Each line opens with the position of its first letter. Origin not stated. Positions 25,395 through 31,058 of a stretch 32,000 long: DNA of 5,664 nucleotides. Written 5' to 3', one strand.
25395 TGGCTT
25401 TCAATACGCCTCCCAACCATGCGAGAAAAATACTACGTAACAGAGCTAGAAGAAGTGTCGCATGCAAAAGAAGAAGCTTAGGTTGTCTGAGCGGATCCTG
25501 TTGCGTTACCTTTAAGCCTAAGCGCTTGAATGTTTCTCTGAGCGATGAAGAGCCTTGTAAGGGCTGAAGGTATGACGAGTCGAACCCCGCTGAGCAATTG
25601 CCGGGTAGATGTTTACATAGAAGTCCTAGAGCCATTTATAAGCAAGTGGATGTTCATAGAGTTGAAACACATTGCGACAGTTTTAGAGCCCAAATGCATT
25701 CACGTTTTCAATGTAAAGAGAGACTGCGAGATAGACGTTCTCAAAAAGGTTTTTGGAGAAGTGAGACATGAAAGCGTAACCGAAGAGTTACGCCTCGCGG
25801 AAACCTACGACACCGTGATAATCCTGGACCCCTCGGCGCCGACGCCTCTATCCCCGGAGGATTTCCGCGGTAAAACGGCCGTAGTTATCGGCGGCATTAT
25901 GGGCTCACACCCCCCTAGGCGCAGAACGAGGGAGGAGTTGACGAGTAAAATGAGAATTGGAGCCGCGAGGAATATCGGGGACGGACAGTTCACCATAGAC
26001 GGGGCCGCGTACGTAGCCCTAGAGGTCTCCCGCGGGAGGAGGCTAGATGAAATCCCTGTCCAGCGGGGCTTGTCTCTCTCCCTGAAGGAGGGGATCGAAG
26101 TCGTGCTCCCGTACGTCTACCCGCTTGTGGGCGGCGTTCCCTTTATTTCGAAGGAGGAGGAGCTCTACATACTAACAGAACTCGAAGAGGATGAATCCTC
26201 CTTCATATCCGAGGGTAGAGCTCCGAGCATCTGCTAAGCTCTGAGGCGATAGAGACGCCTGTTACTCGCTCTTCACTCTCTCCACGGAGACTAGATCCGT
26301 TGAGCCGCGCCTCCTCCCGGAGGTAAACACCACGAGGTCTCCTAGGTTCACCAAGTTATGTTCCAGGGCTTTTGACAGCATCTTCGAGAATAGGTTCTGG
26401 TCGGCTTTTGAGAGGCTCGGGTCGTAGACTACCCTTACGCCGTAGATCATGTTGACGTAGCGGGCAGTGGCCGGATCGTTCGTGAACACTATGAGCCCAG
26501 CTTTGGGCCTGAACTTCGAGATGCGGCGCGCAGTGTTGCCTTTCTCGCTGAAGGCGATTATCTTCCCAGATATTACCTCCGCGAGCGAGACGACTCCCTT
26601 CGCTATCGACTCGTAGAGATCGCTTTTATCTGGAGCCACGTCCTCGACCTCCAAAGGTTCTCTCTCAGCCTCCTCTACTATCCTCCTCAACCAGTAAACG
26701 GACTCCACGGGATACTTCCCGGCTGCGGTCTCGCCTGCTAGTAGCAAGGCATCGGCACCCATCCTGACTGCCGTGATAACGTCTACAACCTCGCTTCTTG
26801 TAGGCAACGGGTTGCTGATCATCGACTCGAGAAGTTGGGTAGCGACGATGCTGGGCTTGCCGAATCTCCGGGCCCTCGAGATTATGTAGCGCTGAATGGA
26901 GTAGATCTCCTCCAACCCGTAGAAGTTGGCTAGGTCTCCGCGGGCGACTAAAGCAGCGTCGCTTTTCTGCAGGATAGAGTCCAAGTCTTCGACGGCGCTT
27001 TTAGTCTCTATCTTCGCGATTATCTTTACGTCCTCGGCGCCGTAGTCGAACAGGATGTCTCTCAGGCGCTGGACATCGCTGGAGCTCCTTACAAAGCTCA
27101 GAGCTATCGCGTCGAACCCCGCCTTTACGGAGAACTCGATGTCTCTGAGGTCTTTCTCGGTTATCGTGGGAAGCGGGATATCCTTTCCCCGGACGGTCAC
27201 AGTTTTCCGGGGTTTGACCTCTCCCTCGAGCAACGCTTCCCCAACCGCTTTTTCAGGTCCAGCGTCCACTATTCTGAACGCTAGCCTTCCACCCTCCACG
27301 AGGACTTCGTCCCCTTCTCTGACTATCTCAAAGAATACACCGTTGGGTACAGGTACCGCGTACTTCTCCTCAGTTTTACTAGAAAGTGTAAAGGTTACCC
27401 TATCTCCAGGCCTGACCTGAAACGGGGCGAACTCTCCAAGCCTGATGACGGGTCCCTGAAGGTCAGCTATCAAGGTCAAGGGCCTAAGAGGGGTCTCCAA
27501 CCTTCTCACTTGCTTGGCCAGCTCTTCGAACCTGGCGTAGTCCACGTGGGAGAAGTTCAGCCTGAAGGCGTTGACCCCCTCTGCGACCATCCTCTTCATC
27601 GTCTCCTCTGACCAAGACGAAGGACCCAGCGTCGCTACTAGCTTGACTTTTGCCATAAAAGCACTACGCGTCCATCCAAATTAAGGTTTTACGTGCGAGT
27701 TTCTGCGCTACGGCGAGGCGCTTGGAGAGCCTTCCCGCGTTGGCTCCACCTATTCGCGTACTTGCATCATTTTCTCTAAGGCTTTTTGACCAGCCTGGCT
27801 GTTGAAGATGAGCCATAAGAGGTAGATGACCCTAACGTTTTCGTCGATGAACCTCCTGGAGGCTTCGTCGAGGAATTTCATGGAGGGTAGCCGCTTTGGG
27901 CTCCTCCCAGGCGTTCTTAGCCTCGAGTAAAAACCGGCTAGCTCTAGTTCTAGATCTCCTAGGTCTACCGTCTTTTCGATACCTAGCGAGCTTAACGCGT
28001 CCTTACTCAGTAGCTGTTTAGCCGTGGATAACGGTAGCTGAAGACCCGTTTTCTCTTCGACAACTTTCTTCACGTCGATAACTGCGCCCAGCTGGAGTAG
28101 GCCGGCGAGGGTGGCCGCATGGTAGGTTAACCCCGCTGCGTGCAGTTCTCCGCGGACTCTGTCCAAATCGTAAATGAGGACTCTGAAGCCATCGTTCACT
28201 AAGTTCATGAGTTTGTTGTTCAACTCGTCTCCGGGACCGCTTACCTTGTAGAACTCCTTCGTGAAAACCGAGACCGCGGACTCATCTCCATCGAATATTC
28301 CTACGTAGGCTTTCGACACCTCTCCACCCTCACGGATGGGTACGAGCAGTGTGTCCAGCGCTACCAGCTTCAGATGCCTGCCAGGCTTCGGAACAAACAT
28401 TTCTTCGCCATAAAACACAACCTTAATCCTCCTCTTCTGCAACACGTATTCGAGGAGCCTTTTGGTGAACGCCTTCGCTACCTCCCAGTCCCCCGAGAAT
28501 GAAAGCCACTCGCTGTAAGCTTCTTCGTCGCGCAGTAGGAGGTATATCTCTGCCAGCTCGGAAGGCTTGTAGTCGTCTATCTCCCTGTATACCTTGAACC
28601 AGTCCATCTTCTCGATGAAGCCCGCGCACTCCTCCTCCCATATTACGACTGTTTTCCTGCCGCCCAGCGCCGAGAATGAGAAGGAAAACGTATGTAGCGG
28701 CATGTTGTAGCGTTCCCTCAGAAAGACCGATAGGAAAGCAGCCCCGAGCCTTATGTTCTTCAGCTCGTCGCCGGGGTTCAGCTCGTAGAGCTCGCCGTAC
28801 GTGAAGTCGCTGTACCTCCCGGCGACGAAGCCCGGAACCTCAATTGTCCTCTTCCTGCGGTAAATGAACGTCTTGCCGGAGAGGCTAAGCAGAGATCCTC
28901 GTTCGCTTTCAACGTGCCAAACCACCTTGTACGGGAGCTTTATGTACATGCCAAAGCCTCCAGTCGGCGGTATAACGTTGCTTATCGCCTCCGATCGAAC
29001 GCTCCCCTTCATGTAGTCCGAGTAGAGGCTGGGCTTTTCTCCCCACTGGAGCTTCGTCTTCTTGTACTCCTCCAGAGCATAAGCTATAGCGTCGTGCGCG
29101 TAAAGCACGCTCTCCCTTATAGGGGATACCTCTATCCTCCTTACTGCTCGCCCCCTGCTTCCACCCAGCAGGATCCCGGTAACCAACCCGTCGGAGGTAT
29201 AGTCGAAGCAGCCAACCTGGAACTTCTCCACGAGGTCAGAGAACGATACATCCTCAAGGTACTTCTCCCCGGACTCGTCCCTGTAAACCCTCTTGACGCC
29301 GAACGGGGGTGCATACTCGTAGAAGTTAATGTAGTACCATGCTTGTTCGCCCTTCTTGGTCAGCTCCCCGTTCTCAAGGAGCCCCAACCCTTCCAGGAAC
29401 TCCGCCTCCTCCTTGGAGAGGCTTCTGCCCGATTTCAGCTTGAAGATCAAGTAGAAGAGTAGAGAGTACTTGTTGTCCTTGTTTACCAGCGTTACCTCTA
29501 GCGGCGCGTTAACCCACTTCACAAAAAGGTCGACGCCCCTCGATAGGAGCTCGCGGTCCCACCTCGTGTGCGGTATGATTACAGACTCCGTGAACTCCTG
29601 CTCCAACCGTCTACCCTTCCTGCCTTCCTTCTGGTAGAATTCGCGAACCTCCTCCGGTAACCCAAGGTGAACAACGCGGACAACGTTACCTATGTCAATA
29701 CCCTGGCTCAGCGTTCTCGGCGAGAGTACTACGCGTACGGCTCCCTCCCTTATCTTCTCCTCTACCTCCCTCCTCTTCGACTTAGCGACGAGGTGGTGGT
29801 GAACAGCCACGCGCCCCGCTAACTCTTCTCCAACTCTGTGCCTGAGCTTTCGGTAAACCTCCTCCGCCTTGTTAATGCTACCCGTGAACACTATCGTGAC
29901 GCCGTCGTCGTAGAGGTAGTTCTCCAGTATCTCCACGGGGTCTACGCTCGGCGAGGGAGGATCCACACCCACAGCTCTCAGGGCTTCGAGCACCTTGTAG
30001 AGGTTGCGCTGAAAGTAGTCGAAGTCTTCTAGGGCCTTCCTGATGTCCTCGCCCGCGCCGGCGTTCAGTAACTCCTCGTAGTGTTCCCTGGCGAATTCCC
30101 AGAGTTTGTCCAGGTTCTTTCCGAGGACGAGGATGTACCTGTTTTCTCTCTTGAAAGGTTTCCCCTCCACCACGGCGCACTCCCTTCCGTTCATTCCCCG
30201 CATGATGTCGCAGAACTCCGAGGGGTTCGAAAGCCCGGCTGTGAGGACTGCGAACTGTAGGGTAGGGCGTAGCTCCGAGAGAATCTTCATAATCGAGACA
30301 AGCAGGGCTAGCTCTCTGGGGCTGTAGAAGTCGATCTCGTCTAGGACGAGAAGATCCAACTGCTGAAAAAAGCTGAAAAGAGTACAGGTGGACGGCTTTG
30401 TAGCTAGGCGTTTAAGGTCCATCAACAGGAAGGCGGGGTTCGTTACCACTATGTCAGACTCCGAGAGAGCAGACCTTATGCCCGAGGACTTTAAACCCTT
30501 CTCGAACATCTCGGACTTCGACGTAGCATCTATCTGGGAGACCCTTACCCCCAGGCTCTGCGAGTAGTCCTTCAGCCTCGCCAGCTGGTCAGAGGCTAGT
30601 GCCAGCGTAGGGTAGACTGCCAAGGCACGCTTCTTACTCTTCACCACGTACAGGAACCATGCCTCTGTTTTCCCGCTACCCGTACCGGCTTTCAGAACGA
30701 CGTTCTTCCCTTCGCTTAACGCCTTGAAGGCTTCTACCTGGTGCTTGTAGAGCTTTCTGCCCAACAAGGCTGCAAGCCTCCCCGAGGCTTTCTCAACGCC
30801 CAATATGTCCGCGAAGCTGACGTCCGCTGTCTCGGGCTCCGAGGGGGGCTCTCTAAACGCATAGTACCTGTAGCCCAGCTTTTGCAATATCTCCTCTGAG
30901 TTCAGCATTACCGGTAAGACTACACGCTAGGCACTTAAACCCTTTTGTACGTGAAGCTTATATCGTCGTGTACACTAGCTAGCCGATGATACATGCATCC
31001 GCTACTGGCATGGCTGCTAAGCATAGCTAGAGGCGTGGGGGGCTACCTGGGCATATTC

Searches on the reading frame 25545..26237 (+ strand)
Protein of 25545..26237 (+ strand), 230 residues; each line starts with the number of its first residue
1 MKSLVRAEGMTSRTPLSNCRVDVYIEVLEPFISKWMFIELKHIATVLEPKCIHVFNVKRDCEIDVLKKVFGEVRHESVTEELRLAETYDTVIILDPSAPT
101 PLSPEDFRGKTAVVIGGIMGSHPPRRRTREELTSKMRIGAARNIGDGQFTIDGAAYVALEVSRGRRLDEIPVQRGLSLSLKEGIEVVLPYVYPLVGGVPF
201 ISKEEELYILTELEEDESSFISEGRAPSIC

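Call 70: search_protein_families(library=pfam, proteins=[window:25545-26237:+])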
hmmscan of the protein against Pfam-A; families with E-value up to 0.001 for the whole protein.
window:25545-26237:+ (230 aa): 1 family
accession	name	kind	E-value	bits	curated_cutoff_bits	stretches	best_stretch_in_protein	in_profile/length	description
PF04252.18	SFM1-like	-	1.3e-35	123.2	27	1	25-205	4-190/201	Protein arginine N-methyltransferase SFM1-like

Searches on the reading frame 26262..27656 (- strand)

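Call 70: search_protein_families(library=pfam, proteins=[window:26262-27656:-])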
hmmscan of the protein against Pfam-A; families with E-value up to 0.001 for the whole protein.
window:26262-27656:- (464 aa): 2 families
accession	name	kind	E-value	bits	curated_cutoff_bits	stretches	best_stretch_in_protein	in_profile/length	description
PF00224.27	PK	-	5.6e-85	285.8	30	1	2-320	2-328/328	Pyruvate kinase, barrel domain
PF02887.21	PK_C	-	1.7e-21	76.9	28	1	349-458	1-113/114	Pyruvate kinase, alpha/beta domain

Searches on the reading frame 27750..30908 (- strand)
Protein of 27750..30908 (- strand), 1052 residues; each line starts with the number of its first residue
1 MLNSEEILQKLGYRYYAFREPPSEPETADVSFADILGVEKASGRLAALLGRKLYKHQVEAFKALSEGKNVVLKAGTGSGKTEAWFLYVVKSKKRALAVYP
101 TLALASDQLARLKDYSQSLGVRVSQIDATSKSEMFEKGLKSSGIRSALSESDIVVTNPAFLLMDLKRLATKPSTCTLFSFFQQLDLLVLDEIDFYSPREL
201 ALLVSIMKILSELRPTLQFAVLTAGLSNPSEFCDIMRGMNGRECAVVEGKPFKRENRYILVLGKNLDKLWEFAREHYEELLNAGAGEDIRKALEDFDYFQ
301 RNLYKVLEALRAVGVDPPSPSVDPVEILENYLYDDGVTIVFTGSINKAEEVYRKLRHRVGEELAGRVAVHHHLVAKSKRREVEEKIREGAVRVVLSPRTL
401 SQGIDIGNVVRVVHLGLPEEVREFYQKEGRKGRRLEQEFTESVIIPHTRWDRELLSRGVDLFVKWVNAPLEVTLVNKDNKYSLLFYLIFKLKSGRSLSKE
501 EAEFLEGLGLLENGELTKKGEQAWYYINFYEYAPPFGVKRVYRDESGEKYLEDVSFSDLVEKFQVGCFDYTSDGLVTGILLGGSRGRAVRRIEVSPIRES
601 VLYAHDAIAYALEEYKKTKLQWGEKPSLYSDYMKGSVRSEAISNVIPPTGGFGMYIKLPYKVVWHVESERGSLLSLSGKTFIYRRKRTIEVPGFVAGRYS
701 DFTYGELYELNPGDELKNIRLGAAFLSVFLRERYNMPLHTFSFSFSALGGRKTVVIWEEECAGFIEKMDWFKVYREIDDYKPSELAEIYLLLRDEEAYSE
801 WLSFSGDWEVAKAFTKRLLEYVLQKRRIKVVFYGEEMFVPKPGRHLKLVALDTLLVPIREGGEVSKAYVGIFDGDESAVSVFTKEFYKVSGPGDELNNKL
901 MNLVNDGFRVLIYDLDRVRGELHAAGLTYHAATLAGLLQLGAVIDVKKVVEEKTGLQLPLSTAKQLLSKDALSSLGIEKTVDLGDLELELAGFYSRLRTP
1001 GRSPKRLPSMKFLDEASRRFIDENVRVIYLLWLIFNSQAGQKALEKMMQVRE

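Call 70: search_protein_families(library=pfam, proteins=[window:27750-30908:-])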
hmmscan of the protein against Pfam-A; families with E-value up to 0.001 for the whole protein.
window:27750-30908:- (1052 aa): 3 families
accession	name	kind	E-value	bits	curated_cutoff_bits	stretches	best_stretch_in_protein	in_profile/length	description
PF00270.35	DEAD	-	1.3e-23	84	26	1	55-228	2-163/167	DEAD/DEAH box helicase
PF00271.37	Helicase_C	-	1.8e-12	47.9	23.5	1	326-433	4-108/110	Helicase conserved C-terminal domain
PF04851.21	ResIII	-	0.00058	20.2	22.5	0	52-165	3-114/164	Type III restriction enzyme, res subunit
